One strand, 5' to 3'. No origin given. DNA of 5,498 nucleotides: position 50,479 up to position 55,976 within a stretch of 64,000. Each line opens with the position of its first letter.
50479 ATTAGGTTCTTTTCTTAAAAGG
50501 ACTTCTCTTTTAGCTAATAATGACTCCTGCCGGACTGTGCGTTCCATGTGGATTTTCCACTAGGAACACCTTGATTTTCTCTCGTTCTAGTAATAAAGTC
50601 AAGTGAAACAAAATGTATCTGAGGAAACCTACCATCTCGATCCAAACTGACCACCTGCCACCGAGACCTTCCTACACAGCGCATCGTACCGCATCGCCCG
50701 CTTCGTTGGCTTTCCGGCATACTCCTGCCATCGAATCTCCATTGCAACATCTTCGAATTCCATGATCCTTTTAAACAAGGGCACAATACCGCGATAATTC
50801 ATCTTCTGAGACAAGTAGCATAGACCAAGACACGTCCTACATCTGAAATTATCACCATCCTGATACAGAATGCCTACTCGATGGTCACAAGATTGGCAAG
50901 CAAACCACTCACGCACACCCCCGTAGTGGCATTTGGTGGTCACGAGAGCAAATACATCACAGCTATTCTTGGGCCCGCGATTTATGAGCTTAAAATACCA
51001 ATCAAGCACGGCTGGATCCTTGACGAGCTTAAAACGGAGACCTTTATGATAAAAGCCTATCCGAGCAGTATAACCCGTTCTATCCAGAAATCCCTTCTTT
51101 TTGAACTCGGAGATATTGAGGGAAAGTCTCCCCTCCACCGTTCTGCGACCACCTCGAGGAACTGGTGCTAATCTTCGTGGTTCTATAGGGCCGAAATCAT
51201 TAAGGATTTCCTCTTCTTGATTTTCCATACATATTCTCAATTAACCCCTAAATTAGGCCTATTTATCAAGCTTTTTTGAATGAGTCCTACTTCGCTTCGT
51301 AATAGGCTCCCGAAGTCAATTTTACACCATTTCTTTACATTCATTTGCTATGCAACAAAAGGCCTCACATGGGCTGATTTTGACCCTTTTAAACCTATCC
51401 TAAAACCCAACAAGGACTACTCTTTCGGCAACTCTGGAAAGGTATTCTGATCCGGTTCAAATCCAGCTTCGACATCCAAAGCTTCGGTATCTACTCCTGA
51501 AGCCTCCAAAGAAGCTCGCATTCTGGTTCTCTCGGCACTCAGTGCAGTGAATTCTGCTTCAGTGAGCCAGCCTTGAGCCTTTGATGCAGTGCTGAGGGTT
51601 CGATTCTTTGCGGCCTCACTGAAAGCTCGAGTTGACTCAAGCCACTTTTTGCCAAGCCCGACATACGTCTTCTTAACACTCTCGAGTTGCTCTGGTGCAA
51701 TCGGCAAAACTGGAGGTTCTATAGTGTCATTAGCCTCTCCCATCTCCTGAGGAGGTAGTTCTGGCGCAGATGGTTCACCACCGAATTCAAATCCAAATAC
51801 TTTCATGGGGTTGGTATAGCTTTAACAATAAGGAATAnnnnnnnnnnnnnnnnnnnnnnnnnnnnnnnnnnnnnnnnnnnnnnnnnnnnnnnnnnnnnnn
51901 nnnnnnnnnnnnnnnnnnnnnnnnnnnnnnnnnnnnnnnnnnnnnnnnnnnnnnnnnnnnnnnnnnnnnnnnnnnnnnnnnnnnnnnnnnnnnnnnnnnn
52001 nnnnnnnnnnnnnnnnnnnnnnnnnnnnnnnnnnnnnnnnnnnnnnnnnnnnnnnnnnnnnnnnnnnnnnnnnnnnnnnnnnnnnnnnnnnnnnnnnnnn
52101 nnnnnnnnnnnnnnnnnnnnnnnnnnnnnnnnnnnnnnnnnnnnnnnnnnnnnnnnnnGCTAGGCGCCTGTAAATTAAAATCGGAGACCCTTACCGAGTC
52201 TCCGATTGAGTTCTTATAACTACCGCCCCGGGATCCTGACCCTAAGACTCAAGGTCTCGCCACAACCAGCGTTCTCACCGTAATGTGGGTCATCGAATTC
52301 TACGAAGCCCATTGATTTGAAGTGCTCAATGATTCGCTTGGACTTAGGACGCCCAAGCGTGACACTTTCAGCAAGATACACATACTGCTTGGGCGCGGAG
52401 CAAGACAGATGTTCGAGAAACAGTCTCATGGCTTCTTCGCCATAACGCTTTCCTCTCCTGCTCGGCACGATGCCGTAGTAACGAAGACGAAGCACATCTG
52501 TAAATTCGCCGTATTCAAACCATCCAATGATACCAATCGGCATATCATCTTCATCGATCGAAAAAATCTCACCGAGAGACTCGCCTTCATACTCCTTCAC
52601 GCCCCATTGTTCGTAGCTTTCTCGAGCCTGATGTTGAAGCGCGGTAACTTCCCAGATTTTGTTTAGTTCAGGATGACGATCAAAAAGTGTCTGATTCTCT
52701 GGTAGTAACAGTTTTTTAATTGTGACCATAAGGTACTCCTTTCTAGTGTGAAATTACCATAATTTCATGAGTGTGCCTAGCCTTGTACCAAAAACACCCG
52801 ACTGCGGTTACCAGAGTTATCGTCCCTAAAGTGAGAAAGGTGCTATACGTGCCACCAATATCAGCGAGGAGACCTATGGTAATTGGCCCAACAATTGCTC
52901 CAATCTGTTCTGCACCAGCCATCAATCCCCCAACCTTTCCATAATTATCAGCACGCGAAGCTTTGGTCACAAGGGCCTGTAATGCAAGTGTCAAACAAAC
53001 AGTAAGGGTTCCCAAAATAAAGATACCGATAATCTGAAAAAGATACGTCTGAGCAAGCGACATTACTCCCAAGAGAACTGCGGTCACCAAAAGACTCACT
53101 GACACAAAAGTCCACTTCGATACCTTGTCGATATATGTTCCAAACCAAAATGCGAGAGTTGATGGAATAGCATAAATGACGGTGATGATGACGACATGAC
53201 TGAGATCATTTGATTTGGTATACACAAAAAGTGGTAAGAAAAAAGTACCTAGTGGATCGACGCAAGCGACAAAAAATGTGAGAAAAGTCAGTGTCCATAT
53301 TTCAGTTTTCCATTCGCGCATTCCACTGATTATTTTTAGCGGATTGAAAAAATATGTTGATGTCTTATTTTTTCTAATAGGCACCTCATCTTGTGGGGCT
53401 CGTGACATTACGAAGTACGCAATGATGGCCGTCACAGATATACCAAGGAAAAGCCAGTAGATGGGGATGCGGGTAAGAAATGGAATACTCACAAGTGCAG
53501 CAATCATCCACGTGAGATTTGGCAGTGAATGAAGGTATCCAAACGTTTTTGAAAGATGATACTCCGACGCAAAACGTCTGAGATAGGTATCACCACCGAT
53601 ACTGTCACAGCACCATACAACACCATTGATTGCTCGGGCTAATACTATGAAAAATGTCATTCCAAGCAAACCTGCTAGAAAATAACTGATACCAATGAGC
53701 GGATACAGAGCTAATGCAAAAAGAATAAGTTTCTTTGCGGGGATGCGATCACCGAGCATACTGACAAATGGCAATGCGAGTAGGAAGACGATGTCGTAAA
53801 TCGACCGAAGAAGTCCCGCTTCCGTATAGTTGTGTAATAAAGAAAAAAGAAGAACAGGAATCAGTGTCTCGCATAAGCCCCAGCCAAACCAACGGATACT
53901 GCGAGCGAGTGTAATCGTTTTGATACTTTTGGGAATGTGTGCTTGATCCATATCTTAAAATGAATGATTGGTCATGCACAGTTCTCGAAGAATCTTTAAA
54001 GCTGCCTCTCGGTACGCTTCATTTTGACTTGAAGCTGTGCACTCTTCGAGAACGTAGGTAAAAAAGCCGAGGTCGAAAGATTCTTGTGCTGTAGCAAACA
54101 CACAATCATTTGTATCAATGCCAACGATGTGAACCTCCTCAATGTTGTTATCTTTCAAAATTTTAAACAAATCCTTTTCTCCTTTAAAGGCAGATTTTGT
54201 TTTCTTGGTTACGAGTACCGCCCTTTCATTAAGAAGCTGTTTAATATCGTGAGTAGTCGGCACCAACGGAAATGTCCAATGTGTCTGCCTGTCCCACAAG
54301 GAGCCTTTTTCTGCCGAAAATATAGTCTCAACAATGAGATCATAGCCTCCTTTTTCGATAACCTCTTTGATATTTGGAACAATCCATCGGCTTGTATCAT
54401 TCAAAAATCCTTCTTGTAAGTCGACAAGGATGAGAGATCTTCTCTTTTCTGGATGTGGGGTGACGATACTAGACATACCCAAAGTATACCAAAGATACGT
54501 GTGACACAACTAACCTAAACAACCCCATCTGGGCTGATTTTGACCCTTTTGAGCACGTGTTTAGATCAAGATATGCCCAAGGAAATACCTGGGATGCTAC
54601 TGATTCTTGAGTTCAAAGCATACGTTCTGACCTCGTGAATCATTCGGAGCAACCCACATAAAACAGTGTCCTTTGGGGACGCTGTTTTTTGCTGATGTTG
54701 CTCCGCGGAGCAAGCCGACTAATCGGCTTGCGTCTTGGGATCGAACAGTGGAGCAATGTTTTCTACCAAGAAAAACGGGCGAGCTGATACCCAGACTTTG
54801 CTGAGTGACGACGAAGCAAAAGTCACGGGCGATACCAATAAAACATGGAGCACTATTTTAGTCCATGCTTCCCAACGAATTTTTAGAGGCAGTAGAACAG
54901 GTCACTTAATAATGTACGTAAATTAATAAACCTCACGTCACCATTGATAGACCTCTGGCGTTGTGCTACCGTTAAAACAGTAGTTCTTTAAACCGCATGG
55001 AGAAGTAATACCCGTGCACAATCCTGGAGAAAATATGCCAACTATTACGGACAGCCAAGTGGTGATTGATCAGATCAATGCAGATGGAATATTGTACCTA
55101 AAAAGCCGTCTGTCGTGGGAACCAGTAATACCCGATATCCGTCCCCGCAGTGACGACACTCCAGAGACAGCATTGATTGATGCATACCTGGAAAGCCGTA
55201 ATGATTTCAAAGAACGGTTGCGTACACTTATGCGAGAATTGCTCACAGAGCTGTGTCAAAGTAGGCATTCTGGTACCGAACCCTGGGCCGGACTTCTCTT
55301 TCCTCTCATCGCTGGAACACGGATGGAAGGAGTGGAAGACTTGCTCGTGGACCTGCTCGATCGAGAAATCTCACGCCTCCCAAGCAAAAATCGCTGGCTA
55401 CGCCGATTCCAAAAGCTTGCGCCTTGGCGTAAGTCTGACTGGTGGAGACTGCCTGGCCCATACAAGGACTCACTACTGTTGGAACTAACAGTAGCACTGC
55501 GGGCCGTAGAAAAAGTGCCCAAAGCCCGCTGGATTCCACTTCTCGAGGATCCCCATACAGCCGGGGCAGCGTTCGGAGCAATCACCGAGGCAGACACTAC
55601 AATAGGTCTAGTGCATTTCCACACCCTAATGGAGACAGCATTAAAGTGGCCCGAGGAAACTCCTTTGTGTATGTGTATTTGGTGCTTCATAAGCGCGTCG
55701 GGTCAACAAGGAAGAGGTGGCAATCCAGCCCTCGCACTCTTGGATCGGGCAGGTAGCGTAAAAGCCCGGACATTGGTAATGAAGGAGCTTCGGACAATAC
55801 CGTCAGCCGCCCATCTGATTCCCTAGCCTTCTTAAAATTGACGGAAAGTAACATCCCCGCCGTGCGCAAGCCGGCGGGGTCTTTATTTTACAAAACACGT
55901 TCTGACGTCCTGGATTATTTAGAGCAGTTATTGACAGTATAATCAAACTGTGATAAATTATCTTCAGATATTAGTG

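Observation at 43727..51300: Mosaic genomic island anchored at tRNA-Asn, where the serine recombinase gene overlaps the tRNA 3' half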

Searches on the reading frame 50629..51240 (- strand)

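Call 8: search_protein_families(library=pfam, proteins=[window:50629-51240:-], max_evalue=0.01)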
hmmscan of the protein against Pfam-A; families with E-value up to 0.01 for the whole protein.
window:50629-51240:- (203 aa): 0 families

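Call 56: search_protein_families(library=padloc, proteins=[window:50629-51240:-], max_evalue=0.01)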
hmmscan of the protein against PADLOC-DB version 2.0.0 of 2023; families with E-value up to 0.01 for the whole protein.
window:50629-51240:- (203 aa): 0 families

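Call 57: search_protein_families(library=phrogs, proteins=[window:50629-51240:-], max_evalue=0.01)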
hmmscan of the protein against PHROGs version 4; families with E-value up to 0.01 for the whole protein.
window:50629-51240:- (203 aa): 0 families

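Call 74: search_protein_families(library=pfam, proteins=[window:50629-51240:-], max_evalue=5)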
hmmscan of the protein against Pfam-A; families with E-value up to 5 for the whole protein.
window:50629-51240:- (203 aa): 1 family
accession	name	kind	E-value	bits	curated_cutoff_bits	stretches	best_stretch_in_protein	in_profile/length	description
PF24458.1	DUF7573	-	0.67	10.4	30.2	1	113-137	12-36/39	Domain of unknown function (DUF7573)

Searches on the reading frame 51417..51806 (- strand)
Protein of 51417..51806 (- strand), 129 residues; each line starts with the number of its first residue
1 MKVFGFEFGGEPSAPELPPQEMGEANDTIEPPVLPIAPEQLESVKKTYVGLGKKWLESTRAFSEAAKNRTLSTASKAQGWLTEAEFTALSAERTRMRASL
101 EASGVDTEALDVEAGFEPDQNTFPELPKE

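Call 8: search_protein_families(library=pfam, proteins=[window:51417-51806:-], max_evalue=0.01)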
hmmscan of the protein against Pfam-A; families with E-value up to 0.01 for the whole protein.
window:51417-51806:- (129 aa): 0 families

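Call 56: search_protein_families(library=padloc, proteins=[window:51417-51806:-], max_evalue=0.01)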
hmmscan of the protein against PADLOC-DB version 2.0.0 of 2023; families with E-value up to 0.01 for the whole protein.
window:51417-51806:- (129 aa): 0 families

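Call 57: search_protein_families(library=phrogs, proteins=[window:51417-51806:-], max_evalue=0.01)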
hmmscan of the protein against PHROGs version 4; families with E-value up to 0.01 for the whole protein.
window:51417-51806:- (129 aa): 0 families

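Call 74: search_protein_families(library=pfam, proteins=[window:51417-51806:-], max_evalue=5)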
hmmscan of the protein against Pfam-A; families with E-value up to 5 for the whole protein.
window:51417-51806:- (129 aa): 1 family
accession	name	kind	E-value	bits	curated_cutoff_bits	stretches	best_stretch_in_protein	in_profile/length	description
PF21811.2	RdfA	-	0.078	13.2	27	1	64-111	51-96/195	Rod-determining factor A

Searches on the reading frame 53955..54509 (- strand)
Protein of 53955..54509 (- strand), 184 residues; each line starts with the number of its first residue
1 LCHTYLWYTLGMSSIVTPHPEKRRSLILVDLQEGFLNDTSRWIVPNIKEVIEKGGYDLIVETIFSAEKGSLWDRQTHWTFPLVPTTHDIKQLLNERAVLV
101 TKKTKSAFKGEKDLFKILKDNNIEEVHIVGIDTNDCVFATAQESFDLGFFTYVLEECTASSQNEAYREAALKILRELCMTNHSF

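Call 9: search_protein_families(library=pfam, proteins=[window:53955-54509:-], max_evalue=0.01)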
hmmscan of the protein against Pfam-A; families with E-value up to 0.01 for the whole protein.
window:53955-54509:- (184 aa): 1 family
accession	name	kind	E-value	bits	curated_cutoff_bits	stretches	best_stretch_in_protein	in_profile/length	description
PF00857.26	Isochorismatase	-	1.7e-22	80.8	27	1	26-176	3-165/175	Isochorismatase domain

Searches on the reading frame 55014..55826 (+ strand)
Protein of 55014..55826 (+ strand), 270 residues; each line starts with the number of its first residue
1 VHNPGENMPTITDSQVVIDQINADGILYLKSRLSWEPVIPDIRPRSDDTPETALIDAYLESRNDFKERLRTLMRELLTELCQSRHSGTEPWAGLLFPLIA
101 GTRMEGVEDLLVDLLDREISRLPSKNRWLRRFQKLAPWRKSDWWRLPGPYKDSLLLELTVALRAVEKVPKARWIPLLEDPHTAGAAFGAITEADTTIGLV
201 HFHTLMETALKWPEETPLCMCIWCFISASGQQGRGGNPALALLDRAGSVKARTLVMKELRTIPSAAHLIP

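Call 9: search_protein_families(library=pfam, proteins=[window:55014-55826:+], max_evalue=0.01)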
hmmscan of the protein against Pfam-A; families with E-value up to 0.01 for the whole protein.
window:55014-55826:+ (270 aa): 0 families

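Call 56: search_protein_families(library=padloc, proteins=[window:55014-55826:+], max_evalue=0.01)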
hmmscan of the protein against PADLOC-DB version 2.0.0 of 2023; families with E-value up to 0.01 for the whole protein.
window:55014-55826:+ (270 aa): 0 families

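Call 57: search_protein_families(library=phrogs, proteins=[window:55014-55826:+], max_evalue=0.01)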
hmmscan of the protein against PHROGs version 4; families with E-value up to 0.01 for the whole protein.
window:55014-55826:+ (270 aa): 0 families

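Call 74: search_protein_families(library=pfam, proteins=[window:55014-55826:+], max_evalue=5)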
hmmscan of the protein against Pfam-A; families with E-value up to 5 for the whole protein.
window:55014-55826:+ (270 aa): 0 families

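Call 90: find_encoding_contigs(protein=window:55014-55826:+, flank=10000, max_places=6)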
Protein window:55014-55826:+ (270 aa): no gene with exactly this product is on record in the collection.
